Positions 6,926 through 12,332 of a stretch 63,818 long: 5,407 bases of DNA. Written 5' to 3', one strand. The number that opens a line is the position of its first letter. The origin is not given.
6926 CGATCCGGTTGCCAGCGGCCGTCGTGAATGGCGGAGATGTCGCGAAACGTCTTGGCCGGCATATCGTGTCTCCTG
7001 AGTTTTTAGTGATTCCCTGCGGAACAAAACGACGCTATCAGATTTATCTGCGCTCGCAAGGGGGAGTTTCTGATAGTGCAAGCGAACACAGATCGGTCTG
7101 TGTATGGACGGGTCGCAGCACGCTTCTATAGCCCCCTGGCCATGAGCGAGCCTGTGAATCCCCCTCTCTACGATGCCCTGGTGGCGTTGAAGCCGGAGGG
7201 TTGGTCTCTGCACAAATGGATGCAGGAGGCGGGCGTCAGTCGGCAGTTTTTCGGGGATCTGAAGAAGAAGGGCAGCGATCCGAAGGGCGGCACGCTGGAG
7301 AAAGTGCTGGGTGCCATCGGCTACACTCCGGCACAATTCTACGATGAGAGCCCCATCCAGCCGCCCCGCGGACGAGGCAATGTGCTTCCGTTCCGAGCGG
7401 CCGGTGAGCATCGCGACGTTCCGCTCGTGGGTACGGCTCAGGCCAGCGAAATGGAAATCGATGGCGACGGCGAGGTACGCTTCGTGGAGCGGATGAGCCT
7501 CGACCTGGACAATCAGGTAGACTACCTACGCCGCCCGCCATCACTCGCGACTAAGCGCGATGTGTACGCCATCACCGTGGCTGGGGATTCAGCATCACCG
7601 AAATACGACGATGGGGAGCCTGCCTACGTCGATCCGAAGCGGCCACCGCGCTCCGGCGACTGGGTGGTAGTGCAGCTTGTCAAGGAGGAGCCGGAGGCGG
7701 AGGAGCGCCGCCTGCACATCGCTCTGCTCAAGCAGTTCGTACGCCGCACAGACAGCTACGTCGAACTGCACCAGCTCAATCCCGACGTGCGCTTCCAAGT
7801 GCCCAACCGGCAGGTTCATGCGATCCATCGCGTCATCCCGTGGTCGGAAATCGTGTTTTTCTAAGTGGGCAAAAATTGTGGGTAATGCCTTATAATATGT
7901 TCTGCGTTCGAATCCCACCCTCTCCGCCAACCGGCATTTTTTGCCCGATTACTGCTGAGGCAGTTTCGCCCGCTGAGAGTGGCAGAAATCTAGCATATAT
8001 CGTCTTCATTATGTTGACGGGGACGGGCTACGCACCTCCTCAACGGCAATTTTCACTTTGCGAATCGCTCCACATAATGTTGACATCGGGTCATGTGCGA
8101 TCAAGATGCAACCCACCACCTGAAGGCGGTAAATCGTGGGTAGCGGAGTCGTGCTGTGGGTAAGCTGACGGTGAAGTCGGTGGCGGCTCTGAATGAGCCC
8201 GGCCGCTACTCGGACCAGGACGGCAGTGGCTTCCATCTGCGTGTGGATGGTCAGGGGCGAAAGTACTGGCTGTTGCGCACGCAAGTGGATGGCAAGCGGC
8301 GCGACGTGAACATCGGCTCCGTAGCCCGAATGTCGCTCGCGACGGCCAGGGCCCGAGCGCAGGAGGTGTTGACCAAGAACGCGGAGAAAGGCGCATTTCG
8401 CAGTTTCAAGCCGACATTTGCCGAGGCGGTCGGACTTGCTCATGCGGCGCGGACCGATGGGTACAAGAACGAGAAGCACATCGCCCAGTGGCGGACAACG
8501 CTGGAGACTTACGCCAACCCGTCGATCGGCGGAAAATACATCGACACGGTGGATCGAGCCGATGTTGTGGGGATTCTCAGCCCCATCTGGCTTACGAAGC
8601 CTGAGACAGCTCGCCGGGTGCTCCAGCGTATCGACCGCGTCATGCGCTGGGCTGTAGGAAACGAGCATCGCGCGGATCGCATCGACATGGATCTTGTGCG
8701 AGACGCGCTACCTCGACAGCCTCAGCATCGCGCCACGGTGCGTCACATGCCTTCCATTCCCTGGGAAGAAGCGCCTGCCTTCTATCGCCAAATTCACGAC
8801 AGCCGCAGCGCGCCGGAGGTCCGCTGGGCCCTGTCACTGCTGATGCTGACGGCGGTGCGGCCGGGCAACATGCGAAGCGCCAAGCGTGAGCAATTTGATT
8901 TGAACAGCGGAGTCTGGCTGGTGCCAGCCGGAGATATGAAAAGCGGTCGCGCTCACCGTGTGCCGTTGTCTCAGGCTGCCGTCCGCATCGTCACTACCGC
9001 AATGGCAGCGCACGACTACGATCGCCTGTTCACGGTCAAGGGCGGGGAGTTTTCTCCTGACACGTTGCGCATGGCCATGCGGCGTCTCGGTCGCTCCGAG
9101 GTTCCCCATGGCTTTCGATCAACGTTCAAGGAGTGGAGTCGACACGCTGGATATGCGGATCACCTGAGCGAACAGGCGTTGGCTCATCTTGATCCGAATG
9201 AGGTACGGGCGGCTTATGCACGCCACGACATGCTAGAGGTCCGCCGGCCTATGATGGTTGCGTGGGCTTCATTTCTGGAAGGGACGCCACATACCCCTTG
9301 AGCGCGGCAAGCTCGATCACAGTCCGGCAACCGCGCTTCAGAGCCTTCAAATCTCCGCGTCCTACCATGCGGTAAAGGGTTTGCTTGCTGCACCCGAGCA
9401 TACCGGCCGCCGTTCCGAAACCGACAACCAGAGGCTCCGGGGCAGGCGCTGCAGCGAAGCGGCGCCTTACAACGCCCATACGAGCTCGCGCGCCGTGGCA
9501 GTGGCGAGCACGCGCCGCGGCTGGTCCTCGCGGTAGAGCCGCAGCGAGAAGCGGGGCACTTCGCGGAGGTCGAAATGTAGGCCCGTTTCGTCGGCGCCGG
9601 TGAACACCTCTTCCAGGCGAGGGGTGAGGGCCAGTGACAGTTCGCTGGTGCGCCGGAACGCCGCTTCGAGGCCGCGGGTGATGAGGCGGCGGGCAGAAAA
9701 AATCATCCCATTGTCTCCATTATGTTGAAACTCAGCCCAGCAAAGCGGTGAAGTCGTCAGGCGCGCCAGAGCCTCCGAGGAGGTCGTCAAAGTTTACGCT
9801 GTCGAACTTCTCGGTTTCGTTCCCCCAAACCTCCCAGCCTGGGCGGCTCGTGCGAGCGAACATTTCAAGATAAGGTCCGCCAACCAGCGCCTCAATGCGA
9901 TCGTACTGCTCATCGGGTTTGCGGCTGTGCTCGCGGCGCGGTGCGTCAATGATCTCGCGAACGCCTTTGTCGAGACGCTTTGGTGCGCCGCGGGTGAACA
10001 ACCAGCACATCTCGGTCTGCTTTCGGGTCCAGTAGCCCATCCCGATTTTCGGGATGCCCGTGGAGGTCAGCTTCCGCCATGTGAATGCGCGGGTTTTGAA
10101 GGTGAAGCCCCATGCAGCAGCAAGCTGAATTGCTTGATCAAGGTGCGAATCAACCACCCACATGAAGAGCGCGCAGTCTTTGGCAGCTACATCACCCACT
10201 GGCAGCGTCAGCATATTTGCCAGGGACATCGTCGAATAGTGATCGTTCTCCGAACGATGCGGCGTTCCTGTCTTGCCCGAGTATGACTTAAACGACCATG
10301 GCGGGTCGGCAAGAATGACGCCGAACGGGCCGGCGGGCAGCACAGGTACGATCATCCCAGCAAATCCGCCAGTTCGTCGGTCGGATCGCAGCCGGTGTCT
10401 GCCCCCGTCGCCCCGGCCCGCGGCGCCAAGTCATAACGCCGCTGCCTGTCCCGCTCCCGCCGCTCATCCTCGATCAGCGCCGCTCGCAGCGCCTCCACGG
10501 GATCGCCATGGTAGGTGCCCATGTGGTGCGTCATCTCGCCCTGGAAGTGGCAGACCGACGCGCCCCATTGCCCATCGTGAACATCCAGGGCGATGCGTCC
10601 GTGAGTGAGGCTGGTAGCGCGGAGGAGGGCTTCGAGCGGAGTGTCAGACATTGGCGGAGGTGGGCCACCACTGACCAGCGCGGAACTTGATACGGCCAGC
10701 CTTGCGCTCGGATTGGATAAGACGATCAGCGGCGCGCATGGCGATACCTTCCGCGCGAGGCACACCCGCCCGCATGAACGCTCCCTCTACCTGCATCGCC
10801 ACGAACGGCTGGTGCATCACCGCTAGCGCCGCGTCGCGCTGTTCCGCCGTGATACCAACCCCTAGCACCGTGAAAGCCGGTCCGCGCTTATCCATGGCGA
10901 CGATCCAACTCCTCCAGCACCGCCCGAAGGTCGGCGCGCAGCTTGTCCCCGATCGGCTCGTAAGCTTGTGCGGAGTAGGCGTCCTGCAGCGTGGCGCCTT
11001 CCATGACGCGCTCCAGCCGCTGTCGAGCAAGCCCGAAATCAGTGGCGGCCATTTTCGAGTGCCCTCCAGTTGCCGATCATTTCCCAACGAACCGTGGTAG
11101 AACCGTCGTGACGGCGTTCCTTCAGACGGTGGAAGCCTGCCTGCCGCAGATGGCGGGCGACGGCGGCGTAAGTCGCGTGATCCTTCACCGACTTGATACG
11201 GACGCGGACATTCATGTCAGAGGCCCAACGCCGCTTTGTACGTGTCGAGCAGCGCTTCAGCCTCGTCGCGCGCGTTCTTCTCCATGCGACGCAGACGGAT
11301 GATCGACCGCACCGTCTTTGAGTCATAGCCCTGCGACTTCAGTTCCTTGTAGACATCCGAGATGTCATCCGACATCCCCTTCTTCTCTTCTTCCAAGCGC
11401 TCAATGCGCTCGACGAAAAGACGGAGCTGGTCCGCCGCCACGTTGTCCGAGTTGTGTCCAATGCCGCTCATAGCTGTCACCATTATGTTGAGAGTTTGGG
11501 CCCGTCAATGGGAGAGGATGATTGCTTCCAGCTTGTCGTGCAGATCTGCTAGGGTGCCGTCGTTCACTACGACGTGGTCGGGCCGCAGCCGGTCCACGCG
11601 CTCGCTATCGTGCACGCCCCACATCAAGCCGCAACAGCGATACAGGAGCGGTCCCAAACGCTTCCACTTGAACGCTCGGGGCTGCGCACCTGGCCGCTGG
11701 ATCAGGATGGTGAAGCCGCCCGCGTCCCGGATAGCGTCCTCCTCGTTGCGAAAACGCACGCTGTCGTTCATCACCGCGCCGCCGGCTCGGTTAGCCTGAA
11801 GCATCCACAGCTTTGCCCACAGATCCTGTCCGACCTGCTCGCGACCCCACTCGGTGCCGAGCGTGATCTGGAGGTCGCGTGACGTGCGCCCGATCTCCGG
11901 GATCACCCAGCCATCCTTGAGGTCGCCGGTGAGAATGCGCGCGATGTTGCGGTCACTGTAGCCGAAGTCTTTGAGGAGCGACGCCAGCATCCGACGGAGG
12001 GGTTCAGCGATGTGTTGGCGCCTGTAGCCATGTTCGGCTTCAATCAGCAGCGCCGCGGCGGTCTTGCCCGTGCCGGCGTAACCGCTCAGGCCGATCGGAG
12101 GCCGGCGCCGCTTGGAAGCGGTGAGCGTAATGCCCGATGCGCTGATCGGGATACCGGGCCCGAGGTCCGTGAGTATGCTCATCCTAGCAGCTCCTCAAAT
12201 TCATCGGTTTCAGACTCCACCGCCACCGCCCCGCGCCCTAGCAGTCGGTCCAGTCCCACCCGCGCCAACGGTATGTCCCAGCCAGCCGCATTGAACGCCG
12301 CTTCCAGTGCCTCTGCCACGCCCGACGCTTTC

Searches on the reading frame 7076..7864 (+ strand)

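Call 39: search_protein_families(library=phrogs, proteins=[window:7076-7864:+], max_evalue=0.001)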
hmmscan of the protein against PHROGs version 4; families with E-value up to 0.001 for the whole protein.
window:7076-7864:+ (262 aa): 1 family
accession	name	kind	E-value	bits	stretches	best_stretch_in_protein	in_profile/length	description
phrog_4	-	transcription regulation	2.9e-10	40.7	1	115-257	214-336/400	transcriptional repressor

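Call 44: search_protein_families(library=pfam, proteins=[window:7076-7864:+], max_evalue=0.01)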
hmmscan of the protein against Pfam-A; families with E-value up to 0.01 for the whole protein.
window:7076-7864:+ (262 aa): 1 family
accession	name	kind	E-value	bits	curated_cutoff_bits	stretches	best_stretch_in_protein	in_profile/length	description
PF00717.28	Peptidase_S24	-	1.9e-09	37.7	23.3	1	144-242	15-102/116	Peptidase S24-like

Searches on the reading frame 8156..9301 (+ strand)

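Call 55: search_protein_families(library=phrogs, proteins=[window:8156-9301:+], max_evalue=0.01)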
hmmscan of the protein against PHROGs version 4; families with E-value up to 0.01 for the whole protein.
window:8156-9301:+ (381 aa): 7 families
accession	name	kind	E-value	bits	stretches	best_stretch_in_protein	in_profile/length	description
phrog_1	-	integration and excision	9e-45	155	1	4-376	93-453/611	integrase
phrog_216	-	integration and excision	2.2e-13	51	1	195-379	50-249/301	integrase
phrog_3423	-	unknown function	9.3e-09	36.4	1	16-75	21-80/157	-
phrog_4710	-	unknown function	1e-07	32.7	1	96-263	39-196/211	-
phrog_24775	-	unknown function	2.1e-06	28.8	1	313-375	24-87/101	-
phrog_14880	-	unknown function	0.0001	23.1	1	337-376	15-54/57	-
phrog_37801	-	unknown function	0.0016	19.6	1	331-375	25-69/73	-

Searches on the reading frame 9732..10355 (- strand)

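Call 55: search_protein_families(library=phrogs, proteins=[window:9732-10355:-], max_evalue=0.01)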
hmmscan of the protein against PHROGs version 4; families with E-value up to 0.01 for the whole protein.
window:9732-10355:- (207 aa): 4 families
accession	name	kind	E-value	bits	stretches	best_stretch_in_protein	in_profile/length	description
phrog_359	-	other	7.8e-79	266.6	1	5-188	116-301/329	DNA methyltransferase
phrog_10837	-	unknown function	3.5e-41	141.4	1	65-185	1-126/139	-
phrog_21315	-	unknown function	3.2e-36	126.2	1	11-181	240-407/415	-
phrog_15877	-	other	1.5e-18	68.4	1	12-144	6-139/152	DNA methyltransferase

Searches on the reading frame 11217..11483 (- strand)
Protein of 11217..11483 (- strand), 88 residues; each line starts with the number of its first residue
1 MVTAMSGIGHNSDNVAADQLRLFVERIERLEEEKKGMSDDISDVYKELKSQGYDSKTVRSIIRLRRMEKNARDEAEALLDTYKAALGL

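Call 55: search_protein_families(library=phrogs, proteins=[window:11217-11483:-], max_evalue=0.01)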
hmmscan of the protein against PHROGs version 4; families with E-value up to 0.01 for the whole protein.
window:11217-11483:- (88 aa): 1 family
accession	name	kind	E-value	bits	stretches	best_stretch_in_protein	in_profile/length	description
phrog_4212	-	unknown function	9.8e-31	108.2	1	9-87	272-350/353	-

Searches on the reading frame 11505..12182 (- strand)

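Call 44: search_protein_families(library=pfam, proteins=[window:11505-12182:-], max_evalue=0.01)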
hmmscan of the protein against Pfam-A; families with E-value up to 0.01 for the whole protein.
window:11505-12182:- (225 aa): 1 family
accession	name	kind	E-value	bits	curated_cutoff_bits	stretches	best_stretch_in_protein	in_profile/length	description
PF21448.3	DNMK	-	1.9e-06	28.1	27.1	0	102-167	131-200/232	Deoxynucleotide monophosphate kinase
